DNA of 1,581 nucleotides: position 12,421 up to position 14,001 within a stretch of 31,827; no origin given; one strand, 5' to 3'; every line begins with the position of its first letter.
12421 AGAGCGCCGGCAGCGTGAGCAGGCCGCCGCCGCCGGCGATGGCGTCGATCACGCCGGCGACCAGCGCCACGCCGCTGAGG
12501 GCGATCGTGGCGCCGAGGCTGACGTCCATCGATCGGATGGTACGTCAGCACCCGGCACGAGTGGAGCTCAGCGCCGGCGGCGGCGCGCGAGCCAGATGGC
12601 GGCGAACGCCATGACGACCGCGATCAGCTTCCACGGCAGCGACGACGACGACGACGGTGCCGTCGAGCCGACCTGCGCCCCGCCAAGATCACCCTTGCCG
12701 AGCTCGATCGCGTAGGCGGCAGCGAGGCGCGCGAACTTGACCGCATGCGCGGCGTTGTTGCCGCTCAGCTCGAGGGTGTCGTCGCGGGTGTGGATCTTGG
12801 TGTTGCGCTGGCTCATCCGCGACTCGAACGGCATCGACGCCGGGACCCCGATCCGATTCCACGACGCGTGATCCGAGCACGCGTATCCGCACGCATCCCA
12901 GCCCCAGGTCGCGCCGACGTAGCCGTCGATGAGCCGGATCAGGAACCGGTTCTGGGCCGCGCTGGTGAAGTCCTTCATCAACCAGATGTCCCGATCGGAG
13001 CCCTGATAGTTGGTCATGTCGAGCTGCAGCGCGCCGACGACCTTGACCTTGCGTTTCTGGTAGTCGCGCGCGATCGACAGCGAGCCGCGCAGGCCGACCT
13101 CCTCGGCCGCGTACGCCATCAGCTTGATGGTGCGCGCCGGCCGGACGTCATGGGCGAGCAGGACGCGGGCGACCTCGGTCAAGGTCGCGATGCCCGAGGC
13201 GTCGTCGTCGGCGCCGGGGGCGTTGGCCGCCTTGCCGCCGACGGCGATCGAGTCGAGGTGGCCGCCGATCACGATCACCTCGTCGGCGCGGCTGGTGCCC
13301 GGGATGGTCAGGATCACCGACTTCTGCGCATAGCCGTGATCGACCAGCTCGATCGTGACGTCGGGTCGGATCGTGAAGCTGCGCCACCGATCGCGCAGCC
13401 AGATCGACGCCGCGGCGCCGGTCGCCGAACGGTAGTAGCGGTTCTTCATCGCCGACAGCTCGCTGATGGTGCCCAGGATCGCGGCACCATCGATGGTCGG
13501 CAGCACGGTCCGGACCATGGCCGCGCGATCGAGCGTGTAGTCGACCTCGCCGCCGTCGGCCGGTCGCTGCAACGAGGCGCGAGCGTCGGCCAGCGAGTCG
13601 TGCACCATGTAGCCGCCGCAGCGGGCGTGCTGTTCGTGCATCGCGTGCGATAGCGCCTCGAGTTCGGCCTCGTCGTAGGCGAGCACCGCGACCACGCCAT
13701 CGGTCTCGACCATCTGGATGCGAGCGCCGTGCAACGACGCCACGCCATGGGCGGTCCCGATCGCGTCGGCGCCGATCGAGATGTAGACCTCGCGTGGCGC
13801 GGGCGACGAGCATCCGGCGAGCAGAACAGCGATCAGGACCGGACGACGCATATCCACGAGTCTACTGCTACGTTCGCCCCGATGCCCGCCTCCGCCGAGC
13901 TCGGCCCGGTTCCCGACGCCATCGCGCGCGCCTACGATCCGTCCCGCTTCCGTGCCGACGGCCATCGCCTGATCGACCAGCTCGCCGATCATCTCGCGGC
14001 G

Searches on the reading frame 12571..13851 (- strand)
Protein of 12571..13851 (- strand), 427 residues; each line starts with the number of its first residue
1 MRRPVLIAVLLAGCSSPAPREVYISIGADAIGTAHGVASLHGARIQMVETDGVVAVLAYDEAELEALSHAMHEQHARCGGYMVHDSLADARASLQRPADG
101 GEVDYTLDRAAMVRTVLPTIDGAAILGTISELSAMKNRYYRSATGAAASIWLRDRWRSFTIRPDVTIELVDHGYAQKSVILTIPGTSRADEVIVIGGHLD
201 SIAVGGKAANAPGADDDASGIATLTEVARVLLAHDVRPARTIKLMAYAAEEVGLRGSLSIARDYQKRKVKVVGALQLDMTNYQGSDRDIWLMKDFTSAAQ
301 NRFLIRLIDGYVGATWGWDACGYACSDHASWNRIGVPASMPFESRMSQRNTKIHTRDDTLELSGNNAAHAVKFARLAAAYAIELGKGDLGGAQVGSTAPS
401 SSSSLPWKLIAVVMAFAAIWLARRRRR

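Call 3: search_protein_families(library=ncbifam, proteins=[window:12571-13851:-], max_evalue=10)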
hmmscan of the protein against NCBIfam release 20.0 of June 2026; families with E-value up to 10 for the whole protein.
seq(427 aa): 12 families
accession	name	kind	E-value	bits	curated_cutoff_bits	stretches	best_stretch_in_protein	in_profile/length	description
NF045908.1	AminopepLapALeg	equivalog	6.2e-65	219.6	600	1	101-385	112-394/396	aminopeptidase LapA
TIGR01879.1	hydantase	subfamily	3.9e-05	22.8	204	1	180-251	57-121/401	hydantoinase/carbamoylase family amidase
NF006771.0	PRK09290.1-5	subfamily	4.7e-05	22.1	399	1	179-252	62-128/413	allantoate amidohydrolase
NF006113.0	PRK08262.1-4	equivalog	0.00043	19.1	503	1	104-271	62-225/510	M20 family peptidase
NF009527.0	PRK12891.1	subfamily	0.00079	18.5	461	1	177-252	65-133/426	Zn-dependent hydrolase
NF058540.1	Ncarbamyl_ErtE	equivalog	0.0012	17.5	520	1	177-254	63-133/418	N-carbamyl-l-glutamate amidohydrolase ErtE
NF006768.0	PRK09290.1-1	equivalog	0.008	15.1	532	1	183-251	66-127/411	allantoate deiminase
TIGR03901.2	MYXO-CTERM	domain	0.039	14.4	20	1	396-427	7-34/34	MYXO-CTERM sorting domain-containing protein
NF007568.0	PRK10199.1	equivalog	0.088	12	298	1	212-259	139-184/346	aminopeptidase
TIGR03176.1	AllC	equivalog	0.1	11.3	597.75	1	183-251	62-123/406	allantoate deiminase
TIGR01910.1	DapE-ArgE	subfamily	0.14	11.3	217.6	1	213-263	102-152/373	ArgE/DapE family deacylase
NF058571.1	GVDTG_CTERM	domain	0.81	10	29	1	394-425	10-44/44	GVDTG sorting domain-containing protein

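Call 4: search_protein_families(library=pfam, proteins=[window:12571-13851:-], max_evalue=10)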
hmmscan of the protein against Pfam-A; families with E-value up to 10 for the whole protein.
seq(427 aa): 4 families
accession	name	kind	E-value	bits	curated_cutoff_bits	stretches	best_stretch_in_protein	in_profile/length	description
PF04389.22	Peptidase_M28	-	2.9e-34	118.9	21.3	1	179-372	2-186/193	Peptidase family M28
PF01546.33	Peptidase_M20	-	3.2e-07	30.9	24.6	1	209-271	28-91/206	Peptidase family M20/M25/M40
PF05343.19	Peptidase_M42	-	0.0028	17.2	23.2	1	216-266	134-182/292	M42 glutamyl aminopeptidase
PF16373.10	DUF4985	-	0.15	12.9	39.3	0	251-284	45-76/114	Domain of unknown function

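Call 7: find_homologous_proteins(query=window:12571-13851:-)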
Query seq(427 aa) (427 aa): 7137 proteins with E <= 0.001 among 8000 candidates; the best 120 are listed.
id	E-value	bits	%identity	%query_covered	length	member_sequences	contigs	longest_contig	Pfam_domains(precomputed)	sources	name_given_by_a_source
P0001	6.0e-278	939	100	100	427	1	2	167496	PF01546.34,PF04389.23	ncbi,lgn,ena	-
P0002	1.3e-190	652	77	91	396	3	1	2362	PF01546.34,PF04389.23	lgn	-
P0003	1.5e-186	638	71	96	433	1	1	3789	PF01546.34,PF04389.23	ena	-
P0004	5.1e-185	633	70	100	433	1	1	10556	PF01546.34,PF04389.23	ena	-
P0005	6.2e-185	633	70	100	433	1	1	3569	PF01546.34,PF04389.23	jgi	-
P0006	6.8e-185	633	70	100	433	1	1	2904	PF01546.34,PF04389.23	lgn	-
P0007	1.8e-184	631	75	92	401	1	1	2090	PF01546.34,PF04389.23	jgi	jgi:leucyl aminopeptidase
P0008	2.1e-180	618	68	99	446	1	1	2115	PF01546.34,PF04389.23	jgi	jgi:leucyl aminopeptidase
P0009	8.1e-180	616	66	100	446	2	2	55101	PF01546.34,PF04389.23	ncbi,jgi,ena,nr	ncbi:MAG: family metallo-hydrolase [Deltaproteobacteria bacterium]|nr:family metallo-hydrolase [Delt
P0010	9.6e-180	616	70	93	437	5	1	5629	PF01546.34,PF04389.23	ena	-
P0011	3.2e-179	614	68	98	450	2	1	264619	PF01546.34,PF04389.23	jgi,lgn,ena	-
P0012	5.2e-178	610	68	99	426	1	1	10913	PF01546.34,PF04389.23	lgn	-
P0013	5.4e-178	610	69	95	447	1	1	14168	PF01546.34,PF04389.23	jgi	jgi:leucyl aminopeptidase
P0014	7.6e-178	610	67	100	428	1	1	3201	PF01546.34,PF04389.23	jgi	jgi:leucyl aminopeptidase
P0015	7.6e-178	610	68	95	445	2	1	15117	PF01546.34,PF04389.23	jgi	-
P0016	3.2e-177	607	65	97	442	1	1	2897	PF01546.34,PF04389.23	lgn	-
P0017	4.2e-177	607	68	95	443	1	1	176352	PF01546.34,PF04389.23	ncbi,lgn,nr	ncbi:MAG: Bacterial leucyl aminopeptidase [Myxococcales bacterium]|nr:Bacterial leucyl aminopeptidas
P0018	7.8e-177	606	73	90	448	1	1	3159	PF01546.34,PF04389.23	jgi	jgi:bacterial leucyl aminopeptidase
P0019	1.8e-176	605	73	88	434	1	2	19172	PF01546.34,PF04389.23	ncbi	-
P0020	2.8e-176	604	68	94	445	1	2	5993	PF01546.34,PF04389.23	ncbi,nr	ncbi:MAG: M20/M25/M40 family metallo-hydrolase [Deltaproteobacteria bacterium]|nr:M20/M25/M40 family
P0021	2.9e-176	604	69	99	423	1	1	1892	PF01546.34,PF04389.23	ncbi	-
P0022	3.8e-176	604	70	91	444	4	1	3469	PF01546.34,PF04389.23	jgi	-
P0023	3.9e-176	604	66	98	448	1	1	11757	PF01546.34,PF04389.23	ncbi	-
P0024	3.9e-176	604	67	98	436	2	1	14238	PF01546.34,PF04389.23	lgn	-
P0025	9.0e-176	603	65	98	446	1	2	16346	PF01546.34,PF04389.23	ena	-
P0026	1.5e-175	602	68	95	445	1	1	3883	PF01546.34,PF04389.23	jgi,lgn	jgi:leucyl aminopeptidase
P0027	2.1e-175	601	66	99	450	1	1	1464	PF01546.34,PF04389.23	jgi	jgi:bacterial leucyl aminopeptidase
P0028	2.9e-175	601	71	91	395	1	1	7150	PF01546.34,PF04389.23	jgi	jgi:bacterial leucyl aminopeptidase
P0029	3.1e-175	601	68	98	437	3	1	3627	PF01546.34,PF04389.23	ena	-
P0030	3.9e-175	601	68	94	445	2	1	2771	PF01546.34,PF04389.23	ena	-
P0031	4.8e-175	600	66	98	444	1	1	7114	PF01546.34,PF04389.23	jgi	-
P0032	8.8e-175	599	69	94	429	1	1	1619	PF01546.34,PF04389.23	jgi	-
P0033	1.3e-174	599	72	90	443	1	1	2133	PF01546.34,PF04389.23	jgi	jgi:leucyl aminopeptidase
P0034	1.1e-173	596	64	100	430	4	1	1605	PF01546.34,PF04389.23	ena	-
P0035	1.5e-173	595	66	100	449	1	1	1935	PF01546.34,PF04389.23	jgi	jgi:leucyl aminopeptidase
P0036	1.8e-173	595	65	100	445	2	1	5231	PF01546.34,PF04389.23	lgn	-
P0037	1.5e-172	592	63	100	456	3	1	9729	PF01546.34,PF04389.23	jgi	jgi:leucyl aminopeptidase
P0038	1.5e-172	592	67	95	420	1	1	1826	PF01546.34,PF04389.23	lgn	-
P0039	3.4e-172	591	71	88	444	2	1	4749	PF01546.34,PF04389.23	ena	-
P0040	4.1e-172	591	70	90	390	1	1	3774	PF01546.34,PF04389.23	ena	-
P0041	1.6e-171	589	69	91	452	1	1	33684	PF01546.34,PF04389.23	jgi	jgi:bacterial leucyl aminopeptidase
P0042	2.1e-171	588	70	89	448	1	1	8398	PF01546.34,PF04389.23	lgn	-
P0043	2.1e-171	588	67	93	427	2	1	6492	PF01546.34,PF04389.23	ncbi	-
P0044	2.3e-171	588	68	91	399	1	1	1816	PF01546.34,PF04389.23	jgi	jgi:leucyl aminopeptidase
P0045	5.0e-171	587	68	92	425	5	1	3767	PF01546.34,PF04389.23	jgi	jgi:leucyl aminopeptidase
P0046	5.3e-171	587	73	85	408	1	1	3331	PF01546.34,PF04389.23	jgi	jgi:bacterial leucyl aminopeptidase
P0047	5.5e-171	587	71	91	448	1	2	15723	PF01546.34,PF04389.23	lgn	-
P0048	6.9e-171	587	69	93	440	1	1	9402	PF01546.34,PF04389.23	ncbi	-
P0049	9.1e-171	586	67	93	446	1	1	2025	PF01546.34,PF04389.23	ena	-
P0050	9.2e-171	586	68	91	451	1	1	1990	PF01546.34,PF04389.23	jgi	jgi:leucyl aminopeptidase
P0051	1.1e-170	586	68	91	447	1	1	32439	PF01546.34,PF04389.23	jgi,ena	-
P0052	1.2e-170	586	71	91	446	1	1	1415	PF01546.34,PF04389.23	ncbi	-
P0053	1.3e-170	586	70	91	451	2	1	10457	PF01546.34,PF04389.23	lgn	-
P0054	1.5e-170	586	66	93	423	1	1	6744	PF01546.34,PF04389.23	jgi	jgi:leucyl aminopeptidase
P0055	1.6e-170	585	70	91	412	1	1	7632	PF01546.34,PF04389.23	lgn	-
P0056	1.8e-170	585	70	89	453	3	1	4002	PF01546.34,PF04389.23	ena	-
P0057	4.5e-170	584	67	96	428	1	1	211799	PF01546.34,PF04389.23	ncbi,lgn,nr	ncbi:MAG TPA: M20/M25/M40 family metallo-hydrolase [Kofleriaceae bacterium]|nr:M20/M25/M40 family me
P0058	1.0e-169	583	68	91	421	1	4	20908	PF01546.34,PF04389.23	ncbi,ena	-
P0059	1.4e-169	582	69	91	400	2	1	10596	PF01546.34,PF04389.23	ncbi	-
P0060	1.9e-169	582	67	98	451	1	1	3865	PF01546.34,PF04389.23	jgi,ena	-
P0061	2.3e-169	582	69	92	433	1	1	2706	PF01546.34,PF04389.23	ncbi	-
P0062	2.4e-169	582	72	88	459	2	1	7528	PF01546.34,PF04389.23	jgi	jgi:leucyl aminopeptidase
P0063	2.5e-169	581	68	91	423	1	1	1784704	PF01546.34,PF04389.23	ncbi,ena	-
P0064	3.0e-169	581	67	94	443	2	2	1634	PF01546.34,PF04389.23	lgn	-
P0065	3.8e-169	581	67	97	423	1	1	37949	PF01546.34,PF04389.23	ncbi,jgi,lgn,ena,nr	ncbi:MAG TPA: M20/M25/M40 family metallo-hydrolase [Kofleriaceae bacterium]|nr:M20/M25/M40 family me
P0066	4.0e-169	581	65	100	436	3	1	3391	PF01546.34,PF04389.23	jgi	-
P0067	4.3e-169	581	67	95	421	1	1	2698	PF01546.34,PF04389.23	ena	-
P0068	5.1e-169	580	63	100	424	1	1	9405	PF01546.34,PF04389.23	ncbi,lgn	ncbi:MAG TPA: M20/M25/M40 family metallo-hydrolase [Kofleriaceae bacterium]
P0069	7.8e-169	580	70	89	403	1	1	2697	PF01546.34,PF04389.23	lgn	-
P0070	7.8e-169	580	64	100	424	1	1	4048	PF01546.34,PF04389.23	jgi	-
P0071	8.1e-169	580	64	100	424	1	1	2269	PF01546.34,PF04389.23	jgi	-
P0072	8.8e-169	580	64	100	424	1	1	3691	PF01546.34,PF04389.23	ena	-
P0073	1.1e-168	579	64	100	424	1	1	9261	PF01546.34,PF04389.23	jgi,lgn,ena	-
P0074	1.1e-168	579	65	95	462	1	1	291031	PF01546.34,PF04389.23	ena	-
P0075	1.1e-168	579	66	97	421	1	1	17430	PF01546.34,PF04389.23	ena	-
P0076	1.2e-168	579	68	92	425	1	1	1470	PF01546.34,PF04389.23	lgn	-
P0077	1.3e-168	579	63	100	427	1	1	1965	PF01546.34,PF04389.23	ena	-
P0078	1.3e-168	579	70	90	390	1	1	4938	PF01546.34,PF04389.23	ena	-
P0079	1.5e-168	579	63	100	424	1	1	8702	PF01546.34,PF04389.23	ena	-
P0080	1.8e-168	579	69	89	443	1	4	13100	PF01546.34,PF04389.23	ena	-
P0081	2.0e-168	579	69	91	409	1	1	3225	PF01546.34,PF04389.23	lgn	-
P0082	2.1e-168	578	64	97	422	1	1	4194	PF01546.34,PF04389.23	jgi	jgi:bacterial leucyl aminopeptidase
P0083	2.5e-168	578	68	89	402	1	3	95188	PF01546.34,PF04389.23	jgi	jgi:bacterial leucyl aminopeptidase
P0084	2.7e-168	578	69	89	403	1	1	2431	PF01546.34,PF04389.23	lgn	-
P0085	3.4e-168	578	64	100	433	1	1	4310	PF01546.34,PF04389.23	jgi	jgi:leucyl aminopeptidase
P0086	3.9e-168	578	66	93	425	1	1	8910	PF01546.34,PF04389.23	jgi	jgi:leucyl aminopeptidase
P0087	4.3e-168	577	63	100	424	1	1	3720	PF01546.34,PF04389.23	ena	-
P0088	4.4e-168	577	65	97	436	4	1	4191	PF01546.34,PF04389.23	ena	-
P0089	4.9e-168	577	69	89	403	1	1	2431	PF01546.34,PF04389.23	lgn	-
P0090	5.4e-168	577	70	87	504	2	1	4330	PF01546.34,PF04389.23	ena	-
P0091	6.5e-168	577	72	86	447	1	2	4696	PF01546.34,PF04389.23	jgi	jgi:leucyl aminopeptidase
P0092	8.0e-168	577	64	100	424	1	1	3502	PF01546.34,PF04389.23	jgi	-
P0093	1.0e-167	576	68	89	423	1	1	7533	PF01546.34,PF04389.23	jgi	jgi:bacterial leucyl aminopeptidase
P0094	1.0e-167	576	64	100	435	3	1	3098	PF01546.34,PF04389.23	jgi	jgi:leucyl aminopeptidase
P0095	1.3e-167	576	64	100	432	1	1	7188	PF01546.34,PF04389.23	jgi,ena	-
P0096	1.4e-167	576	68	90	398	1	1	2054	PF01546.34,PF04389.23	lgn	-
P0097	1.7e-167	575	72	85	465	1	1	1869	PF01546.34,PF04389.23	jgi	jgi:leucyl aminopeptidase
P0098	1.8e-167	575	67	91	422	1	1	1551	PF01546.34,PF04389.23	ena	-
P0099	1.9e-167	575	65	95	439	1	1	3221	PF01546.34,PF04389.23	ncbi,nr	ncbi:MAG: M20/M25/M40 family metallo-hydrolase, partial [Myxococcota bacterium]|nr:M20/M25/M40 famil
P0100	2.7e-167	575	69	91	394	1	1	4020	PF01546.34,PF04389.23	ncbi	ncbi:MAG: M20/M25/M40 family metallo-hydrolase [Acidobacteriota bacterium]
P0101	2.7e-167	575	67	91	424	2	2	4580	PF01546.34,PF04389.23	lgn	-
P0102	4.8e-167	574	64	99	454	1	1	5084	PF01546.34,PF04389.23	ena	-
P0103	7.3e-167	573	63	100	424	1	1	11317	PF01546.34,PF04389.23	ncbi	-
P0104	7.5e-167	573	65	95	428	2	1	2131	PF01546.34,PF04389.23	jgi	jgi:leucyl aminopeptidase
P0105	8.4e-167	573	64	95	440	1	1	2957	PF01546.34,PF04389.23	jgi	jgi:bacterial leucyl aminopeptidase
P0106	8.8e-167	573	71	85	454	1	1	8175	PF01546.34,PF04389.23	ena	-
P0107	8.9e-167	573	68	91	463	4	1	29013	PF01546.34,PF04389.23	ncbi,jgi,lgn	jgi:leucyl aminopeptidase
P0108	1.1e-166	573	69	91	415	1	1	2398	PF01546.34,PF04389.23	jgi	jgi:leucyl aminopeptidase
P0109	1.2e-166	573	67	95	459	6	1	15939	PF01546.34,PF04389.23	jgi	jgi:leucyl aminopeptidase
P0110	1.6e-166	572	63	100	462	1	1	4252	PF01546.34,PF04389.23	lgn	-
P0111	2.1e-166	572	68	94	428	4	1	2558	PF01546.34,PF04389.23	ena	-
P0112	3.2e-166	571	61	100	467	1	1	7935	PF01546.34,PF04389.23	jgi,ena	-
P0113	3.2e-166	571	63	96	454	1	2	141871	PF01546.34,PF04389.23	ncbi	-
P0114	3.4e-166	571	68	91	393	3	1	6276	PF01546.34,PF04389.23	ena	-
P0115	4.2e-166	571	64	99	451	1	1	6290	PF01546.34,PF04389.23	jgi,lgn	jgi:leucyl aminopeptidase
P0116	4.3e-166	571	63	100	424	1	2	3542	PF01546.34,PF04389.23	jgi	-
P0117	6.4e-166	570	70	86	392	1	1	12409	PF01546.34,PF04389.23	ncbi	-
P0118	7.0e-166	570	67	89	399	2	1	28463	PF01546.34,PF04389.23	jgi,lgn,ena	-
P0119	1.0e-165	570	66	89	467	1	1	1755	PF01546.34,PF04389.23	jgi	jgi:leucyl aminopeptidase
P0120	1.1e-165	569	64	100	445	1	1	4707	PF01546.34,PF04389.23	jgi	jgi:bacterial leucyl aminopeptidase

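Call 12: find_encoding_contigs(protein=P0001, flank=10000, max_places=4)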
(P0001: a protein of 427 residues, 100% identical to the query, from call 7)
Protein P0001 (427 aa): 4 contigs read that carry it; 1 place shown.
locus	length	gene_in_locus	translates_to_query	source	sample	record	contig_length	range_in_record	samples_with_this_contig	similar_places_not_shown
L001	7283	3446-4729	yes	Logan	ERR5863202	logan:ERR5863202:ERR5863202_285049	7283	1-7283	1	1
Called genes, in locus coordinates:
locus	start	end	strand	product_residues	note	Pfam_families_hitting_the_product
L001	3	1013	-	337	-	?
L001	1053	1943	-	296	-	PF13622:4HBT_3, PF20789:4HBT_3C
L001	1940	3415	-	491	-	PF00282:Pyridoxal_deC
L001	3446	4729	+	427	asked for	PF04389:Peptidase_M28, PF01546:Peptidase_M20 (weak)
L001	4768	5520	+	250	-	PF01925:TauE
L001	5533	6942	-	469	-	PF06039:Mqo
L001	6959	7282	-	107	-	?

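Call 27: list_cluster_members(proteins=[P0001, P0063, P0011])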
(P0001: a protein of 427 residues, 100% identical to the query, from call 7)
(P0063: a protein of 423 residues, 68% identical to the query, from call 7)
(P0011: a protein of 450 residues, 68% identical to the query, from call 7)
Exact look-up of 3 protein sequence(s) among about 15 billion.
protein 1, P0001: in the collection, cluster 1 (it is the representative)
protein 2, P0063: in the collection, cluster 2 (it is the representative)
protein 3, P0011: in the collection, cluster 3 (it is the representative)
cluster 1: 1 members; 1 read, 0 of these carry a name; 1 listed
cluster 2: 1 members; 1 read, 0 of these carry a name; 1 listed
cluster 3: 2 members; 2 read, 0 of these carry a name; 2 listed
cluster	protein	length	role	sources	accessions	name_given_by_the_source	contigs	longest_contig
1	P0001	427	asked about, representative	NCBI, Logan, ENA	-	-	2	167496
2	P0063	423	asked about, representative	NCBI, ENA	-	-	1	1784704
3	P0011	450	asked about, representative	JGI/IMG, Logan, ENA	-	-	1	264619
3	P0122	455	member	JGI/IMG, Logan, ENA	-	-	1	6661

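Call 35: search_solved_structures(query=P0001, max_evalue=0.00001, show_alignments=2)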
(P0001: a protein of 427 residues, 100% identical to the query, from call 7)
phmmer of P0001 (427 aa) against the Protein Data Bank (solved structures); distinct sequences matched with E-value up to 0.00001: 15.
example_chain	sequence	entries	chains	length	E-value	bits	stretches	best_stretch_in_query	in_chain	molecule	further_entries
1rtq_A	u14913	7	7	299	3.2e-84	286.3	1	110-387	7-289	Bacterial leucyl aminopeptidase | Aminopeptidase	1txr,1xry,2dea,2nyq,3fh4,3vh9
1amp_A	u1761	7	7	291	4.9e-84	285.7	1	110-386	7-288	AMINOPEPTIDASE | PROTEIN (AMINOPEPTIDASE) | BACTERIAL LEUCYL AMINOPEPTIDASE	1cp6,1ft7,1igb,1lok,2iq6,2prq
3b3v_A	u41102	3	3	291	1.3e-83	284.3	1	110-386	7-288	Bacterial leucyl aminopeptidase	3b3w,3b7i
3b3t_A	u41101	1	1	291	2.4e-83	283.4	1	110-386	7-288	Bacterial leucyl aminopeptidase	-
2anp_A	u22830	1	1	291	2.4e-83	283.4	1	110-386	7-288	leucyl aminopeptidase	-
3b35_A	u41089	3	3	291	3.4e-83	282.9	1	110-386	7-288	Bacterial leucyl aminopeptidase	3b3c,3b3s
5gne_A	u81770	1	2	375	8.1e-48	166.4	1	104-385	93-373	Leucine aminopeptidase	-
6esl_A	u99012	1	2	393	3.6e-45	157.7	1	112-385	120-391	Bacterial leucyl aminopeptidase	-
6ica_A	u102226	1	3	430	5.2e-45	157.2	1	112-385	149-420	Aminopeptidase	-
7oez_A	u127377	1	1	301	1.9e-41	145.4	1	113-387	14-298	Leucine aminopeptidase A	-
6zep_A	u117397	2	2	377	3.7e-41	144.5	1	113-387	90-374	Leucine aminopeptidase A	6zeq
3iib_A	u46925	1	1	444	1.5e-12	50.2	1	177-271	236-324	Peptidase M28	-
2ek8_A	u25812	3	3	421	1.2e-11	47.3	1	188-362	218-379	Aminopeptidase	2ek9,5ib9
9oqa_A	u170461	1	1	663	4.7e-07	32.2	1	138-279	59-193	Autotransporter domain-containing protein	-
1cp7_A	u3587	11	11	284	8.2e-06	28.1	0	177-341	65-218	AMINOPEPTIDASE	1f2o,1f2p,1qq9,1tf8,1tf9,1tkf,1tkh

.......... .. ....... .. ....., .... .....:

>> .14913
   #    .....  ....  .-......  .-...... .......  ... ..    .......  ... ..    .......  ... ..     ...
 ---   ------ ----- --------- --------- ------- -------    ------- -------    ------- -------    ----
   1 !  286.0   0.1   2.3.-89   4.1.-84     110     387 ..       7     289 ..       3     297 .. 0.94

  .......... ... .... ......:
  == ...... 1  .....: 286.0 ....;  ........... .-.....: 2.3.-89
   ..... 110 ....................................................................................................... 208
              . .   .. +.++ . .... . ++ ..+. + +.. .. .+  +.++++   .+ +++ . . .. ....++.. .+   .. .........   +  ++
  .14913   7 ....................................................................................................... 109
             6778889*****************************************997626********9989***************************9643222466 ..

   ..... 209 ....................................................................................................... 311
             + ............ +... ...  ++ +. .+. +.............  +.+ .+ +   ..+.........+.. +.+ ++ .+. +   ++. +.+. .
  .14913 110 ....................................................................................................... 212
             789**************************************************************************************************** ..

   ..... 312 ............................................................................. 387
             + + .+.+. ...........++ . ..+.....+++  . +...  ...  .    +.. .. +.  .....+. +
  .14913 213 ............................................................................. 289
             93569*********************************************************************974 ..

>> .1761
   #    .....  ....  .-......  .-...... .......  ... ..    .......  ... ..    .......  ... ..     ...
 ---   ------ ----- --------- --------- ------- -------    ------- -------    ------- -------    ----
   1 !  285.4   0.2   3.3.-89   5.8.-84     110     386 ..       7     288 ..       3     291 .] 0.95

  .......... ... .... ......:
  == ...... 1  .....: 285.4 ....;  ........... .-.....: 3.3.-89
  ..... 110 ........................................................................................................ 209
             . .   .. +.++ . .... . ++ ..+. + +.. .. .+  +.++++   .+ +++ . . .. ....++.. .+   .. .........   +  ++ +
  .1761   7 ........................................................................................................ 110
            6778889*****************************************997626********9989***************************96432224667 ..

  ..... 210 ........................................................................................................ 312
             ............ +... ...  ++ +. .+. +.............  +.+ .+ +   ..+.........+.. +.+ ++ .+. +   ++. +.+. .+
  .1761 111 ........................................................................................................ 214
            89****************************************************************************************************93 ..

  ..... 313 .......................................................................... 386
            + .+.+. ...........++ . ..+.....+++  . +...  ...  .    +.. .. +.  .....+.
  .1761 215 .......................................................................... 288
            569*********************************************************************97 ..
